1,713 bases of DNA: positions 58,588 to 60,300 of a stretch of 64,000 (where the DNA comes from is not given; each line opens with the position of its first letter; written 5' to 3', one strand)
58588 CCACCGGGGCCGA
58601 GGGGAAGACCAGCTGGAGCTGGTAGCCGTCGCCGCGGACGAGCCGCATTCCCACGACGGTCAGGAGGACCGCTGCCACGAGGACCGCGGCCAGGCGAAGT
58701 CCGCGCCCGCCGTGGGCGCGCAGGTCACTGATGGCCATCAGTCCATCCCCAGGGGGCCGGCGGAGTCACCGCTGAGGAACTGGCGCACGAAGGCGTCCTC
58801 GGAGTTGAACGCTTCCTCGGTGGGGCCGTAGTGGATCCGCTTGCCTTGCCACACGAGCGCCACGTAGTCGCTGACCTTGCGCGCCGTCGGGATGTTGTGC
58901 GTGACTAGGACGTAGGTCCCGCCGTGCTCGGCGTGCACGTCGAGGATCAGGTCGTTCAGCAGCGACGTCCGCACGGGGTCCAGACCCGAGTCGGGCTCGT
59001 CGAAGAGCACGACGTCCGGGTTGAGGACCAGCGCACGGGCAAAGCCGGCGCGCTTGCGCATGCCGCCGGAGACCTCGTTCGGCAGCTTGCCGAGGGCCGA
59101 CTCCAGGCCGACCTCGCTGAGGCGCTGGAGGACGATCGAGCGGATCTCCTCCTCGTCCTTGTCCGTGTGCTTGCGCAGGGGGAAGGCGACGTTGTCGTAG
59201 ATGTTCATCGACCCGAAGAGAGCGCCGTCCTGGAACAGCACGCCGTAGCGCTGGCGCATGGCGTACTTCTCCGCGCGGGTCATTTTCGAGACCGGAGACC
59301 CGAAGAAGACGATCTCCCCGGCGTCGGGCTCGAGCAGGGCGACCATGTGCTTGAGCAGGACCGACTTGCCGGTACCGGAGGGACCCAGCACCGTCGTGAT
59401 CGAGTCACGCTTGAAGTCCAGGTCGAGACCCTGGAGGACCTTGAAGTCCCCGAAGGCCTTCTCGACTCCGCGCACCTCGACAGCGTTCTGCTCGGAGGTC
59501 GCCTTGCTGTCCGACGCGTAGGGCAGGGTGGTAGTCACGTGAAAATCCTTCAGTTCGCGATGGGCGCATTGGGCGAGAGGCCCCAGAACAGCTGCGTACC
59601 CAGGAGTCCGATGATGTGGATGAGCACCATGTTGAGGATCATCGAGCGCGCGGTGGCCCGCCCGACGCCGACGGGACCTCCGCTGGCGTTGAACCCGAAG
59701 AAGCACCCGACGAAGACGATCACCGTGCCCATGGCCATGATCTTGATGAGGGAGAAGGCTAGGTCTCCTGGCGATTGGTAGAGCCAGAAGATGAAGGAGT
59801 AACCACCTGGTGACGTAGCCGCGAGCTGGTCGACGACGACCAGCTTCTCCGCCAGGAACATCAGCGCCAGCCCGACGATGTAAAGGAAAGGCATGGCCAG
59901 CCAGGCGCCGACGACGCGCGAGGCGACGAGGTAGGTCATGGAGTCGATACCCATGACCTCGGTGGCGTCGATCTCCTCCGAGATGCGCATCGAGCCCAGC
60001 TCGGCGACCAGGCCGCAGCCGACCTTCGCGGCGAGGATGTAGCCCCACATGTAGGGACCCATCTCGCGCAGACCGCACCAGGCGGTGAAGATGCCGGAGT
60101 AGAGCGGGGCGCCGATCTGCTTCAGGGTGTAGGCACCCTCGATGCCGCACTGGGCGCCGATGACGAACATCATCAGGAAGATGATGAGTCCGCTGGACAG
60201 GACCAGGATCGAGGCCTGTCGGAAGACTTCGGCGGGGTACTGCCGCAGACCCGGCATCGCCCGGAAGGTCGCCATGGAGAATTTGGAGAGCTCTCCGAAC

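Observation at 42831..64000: Possible hydrocarbon-to-bioplastic island: uptake, oxidation and PHA storage on one element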

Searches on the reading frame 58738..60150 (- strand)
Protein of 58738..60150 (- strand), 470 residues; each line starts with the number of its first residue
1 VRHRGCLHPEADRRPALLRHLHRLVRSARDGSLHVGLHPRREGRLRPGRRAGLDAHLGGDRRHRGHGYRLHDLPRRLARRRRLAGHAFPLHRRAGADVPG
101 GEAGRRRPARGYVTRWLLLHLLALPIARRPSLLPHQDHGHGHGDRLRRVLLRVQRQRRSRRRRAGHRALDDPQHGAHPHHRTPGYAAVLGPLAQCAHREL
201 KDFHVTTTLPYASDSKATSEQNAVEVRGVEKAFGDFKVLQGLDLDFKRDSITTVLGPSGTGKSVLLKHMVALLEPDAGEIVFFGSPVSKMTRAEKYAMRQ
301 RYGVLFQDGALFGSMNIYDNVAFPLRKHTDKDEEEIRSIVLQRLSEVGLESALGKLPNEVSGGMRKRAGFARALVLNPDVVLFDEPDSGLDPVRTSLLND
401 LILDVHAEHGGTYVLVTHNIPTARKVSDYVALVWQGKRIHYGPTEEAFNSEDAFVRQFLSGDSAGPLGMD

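Call 4: search_protein_families(library=pfam, proteins=[window:58738-60150:-])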
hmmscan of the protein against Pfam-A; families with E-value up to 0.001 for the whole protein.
window:58738-60150:- (470 aa): 4 families
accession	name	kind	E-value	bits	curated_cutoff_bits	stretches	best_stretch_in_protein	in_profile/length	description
PF00005.33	ABC_tran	-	2.1e-26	93.6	25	1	239-387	1-136/137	ABC transporter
PF13304.12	AAA_21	-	1.1e-08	36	27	1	314-419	189-299/304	AAA domain, putative AbiEii toxin, Type IV TA system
PF13401.12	AAA_22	-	0.00043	21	27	0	248-301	4-33/130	AAA domain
PF13555.12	AAA_29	-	0.00093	19.3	27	0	241-277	14-50/61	P-loop containing region of AAA domain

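Call 19: search_protein_families(library=ncbifam, proteins=[window:58738-60150:-], max_evalue=0.00001)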
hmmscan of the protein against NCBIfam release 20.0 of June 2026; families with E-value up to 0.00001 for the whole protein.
window:58738-60150:- (470 aa): 171 families (the best 25 are shown)
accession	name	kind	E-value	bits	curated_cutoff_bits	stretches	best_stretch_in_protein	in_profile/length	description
NF008809.0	PRK11831.1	equivalog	4.7e-63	213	441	1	219-467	4-252/270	phospholipid ABC transporter ATP-binding protein MlaF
TIGR00972.1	3a0107s01c2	equivalog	3.1e-48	164.3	343.2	1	224-461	2-245/248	phosphate ABC transporter ATP-binding protein PstB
TIGR01186.1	proV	subfamily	3e-42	145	326.6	1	234-461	4-232/363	betaine/proline/choline family ABC transporter ATP-binding protein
TIGR00968.1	3a0106s01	subfamily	4.9e-42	144.1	342.75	1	225-460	2-232/237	sulfate ABC transporter ATP-binding protein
TIGR03265.1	PhnT2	equivalog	2.7e-41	142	457.7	1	222-459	3-235/353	putative 2-aminoethylphosphonate ABC transporter ATP-binding protein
NF043075.1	MMSYN1_0197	equivalog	3e-41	141.5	550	1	223-459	2-233/341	spermidine/putrescine ABC transporter ATP-binding protein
NF007027.0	PRK09493.1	equivalog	6.2e-41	140.3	379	1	224-449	2-225/240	glutamine ABC transporter ATP-binding protein GlnQ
TIGR02673.1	FtsE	equivalog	2.7e-40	138.3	264.85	1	224-428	2-205/214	cell division ATP-binding protein FtsE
NF040933.2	ABC_arch_GlcV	equivalog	2.8e-39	135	450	1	224-453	3-235/357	glucose ABC transporter ATP-binding protein GlcV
TIGR04521.1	ECF_ATPase_2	equivalog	1.2e-38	132.8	330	1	236-454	18-239/279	energy-coupling factor transporter ATPase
NF006987.0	PRK09452.1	equivalog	3.8e-38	131.1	482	1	215-459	9-248/378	spermidine/putrescine ABC transporter ATP-binding protein PotA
NF010860.0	PRK14267.1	equivalog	5e-38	131.2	412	1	221-461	2-250/253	phosphate ABC transporter ATP-binding protein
NF040840.2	tungstate_WtpC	equivalog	6.7e-38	130.8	440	1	224-459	2-231/347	tungstate ABC transporter ATP-binding protein WtpC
NF008513.0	PRK11432.1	equivalog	6.9e-38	130.4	496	1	219-459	2-237/351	ferric ABC transporter ATP-binding protein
TIGR02211.1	LolD_lipo_ex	equivalog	1.1e-37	129.7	307.75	1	235-430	17-212/221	lipoprotein-releasing ABC transporter ATP-binding protein LolD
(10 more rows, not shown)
